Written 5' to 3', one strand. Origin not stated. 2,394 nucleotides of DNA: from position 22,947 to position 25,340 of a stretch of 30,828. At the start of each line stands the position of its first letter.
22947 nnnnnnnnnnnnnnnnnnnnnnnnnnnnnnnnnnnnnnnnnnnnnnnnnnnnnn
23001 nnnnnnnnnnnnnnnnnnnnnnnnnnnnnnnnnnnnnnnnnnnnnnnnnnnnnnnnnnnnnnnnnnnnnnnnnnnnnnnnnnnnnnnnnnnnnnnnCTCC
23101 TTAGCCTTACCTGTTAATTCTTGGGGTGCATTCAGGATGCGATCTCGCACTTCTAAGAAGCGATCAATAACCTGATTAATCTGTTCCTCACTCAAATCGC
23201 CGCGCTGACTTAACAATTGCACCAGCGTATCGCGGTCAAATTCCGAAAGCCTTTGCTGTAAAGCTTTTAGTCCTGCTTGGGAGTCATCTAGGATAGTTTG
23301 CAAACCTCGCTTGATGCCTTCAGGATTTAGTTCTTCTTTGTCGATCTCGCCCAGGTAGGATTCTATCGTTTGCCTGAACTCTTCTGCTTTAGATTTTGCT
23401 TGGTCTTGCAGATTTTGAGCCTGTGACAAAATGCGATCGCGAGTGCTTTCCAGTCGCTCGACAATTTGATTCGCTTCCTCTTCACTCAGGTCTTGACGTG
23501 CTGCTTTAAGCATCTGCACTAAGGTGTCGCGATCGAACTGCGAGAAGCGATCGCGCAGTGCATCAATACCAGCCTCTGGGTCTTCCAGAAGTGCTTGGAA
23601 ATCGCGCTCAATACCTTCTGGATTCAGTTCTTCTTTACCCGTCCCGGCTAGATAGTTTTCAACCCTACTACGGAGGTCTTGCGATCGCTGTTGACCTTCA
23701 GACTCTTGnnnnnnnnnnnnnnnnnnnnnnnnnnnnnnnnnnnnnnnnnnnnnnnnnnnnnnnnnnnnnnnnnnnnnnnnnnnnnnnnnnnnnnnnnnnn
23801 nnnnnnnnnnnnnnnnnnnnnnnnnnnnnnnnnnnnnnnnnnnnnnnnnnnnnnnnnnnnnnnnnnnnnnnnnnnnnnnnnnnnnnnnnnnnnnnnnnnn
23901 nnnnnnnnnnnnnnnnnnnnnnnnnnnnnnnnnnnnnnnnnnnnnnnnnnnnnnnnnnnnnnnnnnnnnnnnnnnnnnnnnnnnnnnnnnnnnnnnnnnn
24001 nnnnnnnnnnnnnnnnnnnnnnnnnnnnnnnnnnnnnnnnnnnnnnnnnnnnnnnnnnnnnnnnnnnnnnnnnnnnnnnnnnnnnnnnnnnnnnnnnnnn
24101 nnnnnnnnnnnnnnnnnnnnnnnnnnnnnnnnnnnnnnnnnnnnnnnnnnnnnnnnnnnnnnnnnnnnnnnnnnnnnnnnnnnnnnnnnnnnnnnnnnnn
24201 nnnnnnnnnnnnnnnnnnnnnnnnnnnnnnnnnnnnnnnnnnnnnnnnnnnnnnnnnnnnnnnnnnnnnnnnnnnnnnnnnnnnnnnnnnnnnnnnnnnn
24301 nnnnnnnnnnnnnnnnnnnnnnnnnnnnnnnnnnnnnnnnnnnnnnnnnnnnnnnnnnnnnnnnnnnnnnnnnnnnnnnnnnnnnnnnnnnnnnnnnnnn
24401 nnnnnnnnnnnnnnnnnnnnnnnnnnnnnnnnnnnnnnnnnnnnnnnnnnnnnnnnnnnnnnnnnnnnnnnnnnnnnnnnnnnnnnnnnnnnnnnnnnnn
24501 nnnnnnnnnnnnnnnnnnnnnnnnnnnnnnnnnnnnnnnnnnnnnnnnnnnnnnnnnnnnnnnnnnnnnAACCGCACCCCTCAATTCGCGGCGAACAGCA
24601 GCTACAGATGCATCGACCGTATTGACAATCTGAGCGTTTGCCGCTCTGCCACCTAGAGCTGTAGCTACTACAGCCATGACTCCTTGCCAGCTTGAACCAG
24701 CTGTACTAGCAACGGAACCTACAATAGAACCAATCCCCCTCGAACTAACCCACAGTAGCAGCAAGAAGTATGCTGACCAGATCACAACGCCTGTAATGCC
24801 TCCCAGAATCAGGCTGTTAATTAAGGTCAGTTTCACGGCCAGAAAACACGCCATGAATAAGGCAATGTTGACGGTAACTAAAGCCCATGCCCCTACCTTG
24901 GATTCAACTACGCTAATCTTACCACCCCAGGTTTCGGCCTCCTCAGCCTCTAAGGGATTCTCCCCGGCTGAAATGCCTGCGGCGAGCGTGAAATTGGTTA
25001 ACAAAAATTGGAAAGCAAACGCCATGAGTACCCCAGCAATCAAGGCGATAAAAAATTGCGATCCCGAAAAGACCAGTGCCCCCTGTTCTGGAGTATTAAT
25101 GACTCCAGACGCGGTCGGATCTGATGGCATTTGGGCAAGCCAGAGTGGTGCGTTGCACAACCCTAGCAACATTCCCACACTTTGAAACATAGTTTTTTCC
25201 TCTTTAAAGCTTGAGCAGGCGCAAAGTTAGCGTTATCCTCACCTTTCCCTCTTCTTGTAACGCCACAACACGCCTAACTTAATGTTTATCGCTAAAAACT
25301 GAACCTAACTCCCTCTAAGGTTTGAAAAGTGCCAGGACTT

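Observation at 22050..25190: Uncharacterised 1046-aa membrane protein built from about seven 100-aa helical repeats and anchored at both ends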

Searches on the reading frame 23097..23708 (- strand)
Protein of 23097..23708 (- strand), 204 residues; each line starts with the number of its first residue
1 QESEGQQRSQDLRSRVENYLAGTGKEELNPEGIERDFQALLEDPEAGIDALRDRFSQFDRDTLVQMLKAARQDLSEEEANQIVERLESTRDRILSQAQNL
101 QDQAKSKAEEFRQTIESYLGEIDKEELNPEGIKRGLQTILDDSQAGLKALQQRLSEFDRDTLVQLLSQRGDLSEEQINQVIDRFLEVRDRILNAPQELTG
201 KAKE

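Call 34: search_solved_structures(query=A3, max_evalue=10, show_alignments=2)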
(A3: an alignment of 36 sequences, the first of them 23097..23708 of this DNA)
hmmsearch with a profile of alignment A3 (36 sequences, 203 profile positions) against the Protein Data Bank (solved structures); distinct sequences matched with E-value up to 10: 33.
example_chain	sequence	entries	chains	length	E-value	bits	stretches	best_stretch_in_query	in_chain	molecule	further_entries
8uzp_M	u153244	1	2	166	0.0063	19.1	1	20-135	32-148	stem_mimetic_01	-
4zry_B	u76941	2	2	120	0.017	17.7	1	75-144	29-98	Keratin, type II cytoskeletal 1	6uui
5cwb_A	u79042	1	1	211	0.021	17.4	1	3-193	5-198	Designed helical repeat protein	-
1ya9_A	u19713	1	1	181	0.033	16.8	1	20-154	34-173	Apolipoprotein E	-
5nr6_A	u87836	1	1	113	0.043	16.4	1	74-147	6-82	MatB protein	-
8cok_A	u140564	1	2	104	0.11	15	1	80-158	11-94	Inhibitor of growth protein 3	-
9bra_U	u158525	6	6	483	0.18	14.3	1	71-149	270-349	V-type proton ATPase subunit H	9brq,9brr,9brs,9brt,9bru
9brb_T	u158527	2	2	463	0.19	14.3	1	71-149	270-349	V-type proton ATPase subunit H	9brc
7uzf_P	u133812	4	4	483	0.19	14.3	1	71-149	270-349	V-type proton ATPase subunit H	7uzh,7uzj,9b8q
9brd_T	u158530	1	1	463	0.19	14.3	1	71-149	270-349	V-type proton ATPase subunit H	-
3oa7_A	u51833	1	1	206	0.19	14.3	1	49-93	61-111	Head morphogenesis protein, Chaotic nuclear migration protein 67 fusion protein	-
6wm2_P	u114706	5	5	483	0.22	14.1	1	71-149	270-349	V-type proton ATPase subunit H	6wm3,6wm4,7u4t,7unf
8fjg_A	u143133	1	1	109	0.22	14.1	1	93-156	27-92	H12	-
1of5_A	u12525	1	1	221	0.25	13.9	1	67-129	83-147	MRNA EXPORT FACTOR MEX67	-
6kos_A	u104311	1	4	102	0.25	13.9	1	78-157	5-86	SUWA (Super WA20)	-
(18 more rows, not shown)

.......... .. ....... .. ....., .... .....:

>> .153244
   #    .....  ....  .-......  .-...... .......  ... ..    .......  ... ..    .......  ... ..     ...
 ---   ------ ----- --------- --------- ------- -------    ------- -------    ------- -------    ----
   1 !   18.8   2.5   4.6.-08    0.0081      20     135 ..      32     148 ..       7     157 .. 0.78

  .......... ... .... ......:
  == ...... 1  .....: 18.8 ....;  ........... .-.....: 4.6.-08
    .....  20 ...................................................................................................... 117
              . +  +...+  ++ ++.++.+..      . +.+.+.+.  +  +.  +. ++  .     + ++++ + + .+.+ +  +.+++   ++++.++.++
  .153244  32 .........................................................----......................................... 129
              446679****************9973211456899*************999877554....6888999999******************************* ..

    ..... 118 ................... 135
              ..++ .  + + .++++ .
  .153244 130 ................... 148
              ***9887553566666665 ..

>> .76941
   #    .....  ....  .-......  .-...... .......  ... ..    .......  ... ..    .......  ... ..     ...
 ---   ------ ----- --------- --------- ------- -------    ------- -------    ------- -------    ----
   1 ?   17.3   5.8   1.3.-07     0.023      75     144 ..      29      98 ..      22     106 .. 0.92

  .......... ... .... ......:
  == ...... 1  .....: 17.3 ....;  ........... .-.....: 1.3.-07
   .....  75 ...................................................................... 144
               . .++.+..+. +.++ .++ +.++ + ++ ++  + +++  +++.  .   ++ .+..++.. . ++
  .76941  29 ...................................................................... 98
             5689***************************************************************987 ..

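Call 44: predict_structure(alignment_id=A3)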
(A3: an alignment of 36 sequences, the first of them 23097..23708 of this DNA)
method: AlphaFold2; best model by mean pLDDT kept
length: 204 residues; sequences in the alignment: 36
mean_pLDDT: 62.0   pTM: 0.40
mean pLDDT of the five models: 62.0, 56.6, 52.0, 47.3, 46.0
residues with pLDDT >= 90: 0; 70-90: 36; 50-70: 146; < 50: 22
segments of 3 or more residues with pLDDT < 50: 1-9, 198-204
pLDDT, mean of each block of 10 residues (from residue 1): 39 55 63 67 67 70 69 73 67 63 60 57 53 60 61 67 69 74 66 51 40
secondary structure, 60 per line:
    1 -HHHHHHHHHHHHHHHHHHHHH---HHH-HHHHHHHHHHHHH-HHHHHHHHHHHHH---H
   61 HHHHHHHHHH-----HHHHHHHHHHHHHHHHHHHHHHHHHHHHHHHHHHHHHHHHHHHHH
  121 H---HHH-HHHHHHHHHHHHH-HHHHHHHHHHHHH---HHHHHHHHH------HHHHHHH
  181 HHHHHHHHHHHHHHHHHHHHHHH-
elements in order: H2-22 H30-42 H44-56 H60-70 H76-121 H129-141 H143-155 H159-167 H174-203

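Call 70: fold_search(model_id=the predicted structure, library=pdb)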
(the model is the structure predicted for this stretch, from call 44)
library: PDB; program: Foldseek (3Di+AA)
matches with E <= 10: 191; with E <= 0.001: 0
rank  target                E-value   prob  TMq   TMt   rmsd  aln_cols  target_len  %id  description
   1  1s35                  6.3e-01  0.15  0.23  0.22  19.2       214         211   16  Crystal Structure of Repeats 8 and 9 of Human Erythroid Spectrin (released 2004-04-20)
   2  8k84_A                9.1e-01  0.13  0.21  0.24  21.2       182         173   20  De novo design protein -N3 (released 2024-07-31)
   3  4oyd_B                1.2e+00  0.23  0.22  0.34  16.5       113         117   19  Crystal structure of a computationally designed inhibitor of an Epstein-Barr viral Bcl-2 protein (released 2014-07-09)
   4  2g44_A                2.4e+00  0.35  0.26  0.23   8.6       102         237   15  Human Estrogen Receptor Alpha Ligand-Binding Domain In Complex With OBCP-1M-G and A Glucocorticoid Receptor Interactin (released 2007-01-09)
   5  4dma_A                2.6e+00  0.23  0.23  0.20   8.9        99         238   16  Crystal structure of ERa LBD in complex with RU100132 (released 2012-03-07)
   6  9mg8_A                2.6e+00  0.12  0.25  0.16  23.9       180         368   16  Crystal Structure of b-iTHR-110 (released 2025-12-17)
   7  4ivy_B                2.8e+00  0.25  0.25  0.22   9.0       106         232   17  Crystal Structure of the Estrogen Receptor alpha Ligand-binding Domain in Complex with Dynamic WAY-derivative, 7a (released 2013-03-27)
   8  8rz1_D                2.8e+00  0.20  0.23  0.40  16.1       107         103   13  Synthetic immunogen RH5-34EM bound to monoclonal antibody R5.034 (released 2024-07-17)
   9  5dtv_B                2.9e+00  0.23  0.23  0.20   9.3       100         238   16  Crystal Structure of the ER-alpha Ligand-binding Domain in complex with a dimethyl-substituted, 3,4-diarylthiophene di (released 2016-05-04)
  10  5dwi_B                3.2e+00  0.28  0.23  0.20   7.6        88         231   15  Crystal Structure of the ER-alpha Ligand-binding Domain in Complex with a Resorcinyl 2-Chloro-substituted Diaryl-imine (released 2016-05-04)
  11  7uj7_C                3.2e+00  0.13  0.19  0.19   8.5        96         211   17  Estrogen Receptor Alpha Ligand Binding Domain Y537S Mutant in Complex with RU39411 (released 2022-05-04)
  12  6ork_B                3.2e+00  0.03  0.12  0.10  18.8       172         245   16  Crystal structure of Sel1 repeat protein from Oxalobacter formigenes (released 2020-05-06)
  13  5dp0_B                3.4e+00  0.28  0.25  0.22   8.3        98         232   13  Crystal Structure of the ER-alpha Ligand-binding Domain in complex with a 4-fluorophenylamino-substituted triaryl-ethy (released 2016-05-04)
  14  5kcc_A                3.6e+00  0.28  0.26  0.22   8.2        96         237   16  Crystal Structure of the ER-alpha Ligand-binding Domain (Y537S) in Complex with Oxabicyclic Heptene Sulfonamide (OBHS- (released 2016-11-16)
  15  6u1s_A                3.6e+00  0.07  0.21  0.15  20.0       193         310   14  Cryo-EM structure of a de novo designed 16-helix transmembrane nanopore, TMHC8_R. (released 2020-08-19)
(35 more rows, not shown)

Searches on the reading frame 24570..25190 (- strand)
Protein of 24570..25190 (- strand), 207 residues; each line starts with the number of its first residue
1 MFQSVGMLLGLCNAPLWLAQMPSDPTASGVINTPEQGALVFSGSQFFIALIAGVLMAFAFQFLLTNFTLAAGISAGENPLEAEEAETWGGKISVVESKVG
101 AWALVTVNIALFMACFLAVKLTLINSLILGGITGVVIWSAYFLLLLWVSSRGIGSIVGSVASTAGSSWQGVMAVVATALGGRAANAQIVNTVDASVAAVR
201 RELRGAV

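Call 48: search_protein_families(library=pfam, proteins=[window:24570-25190:-], max_evalue=10)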
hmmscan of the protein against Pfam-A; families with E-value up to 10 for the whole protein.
seq(207 aa): 0 families
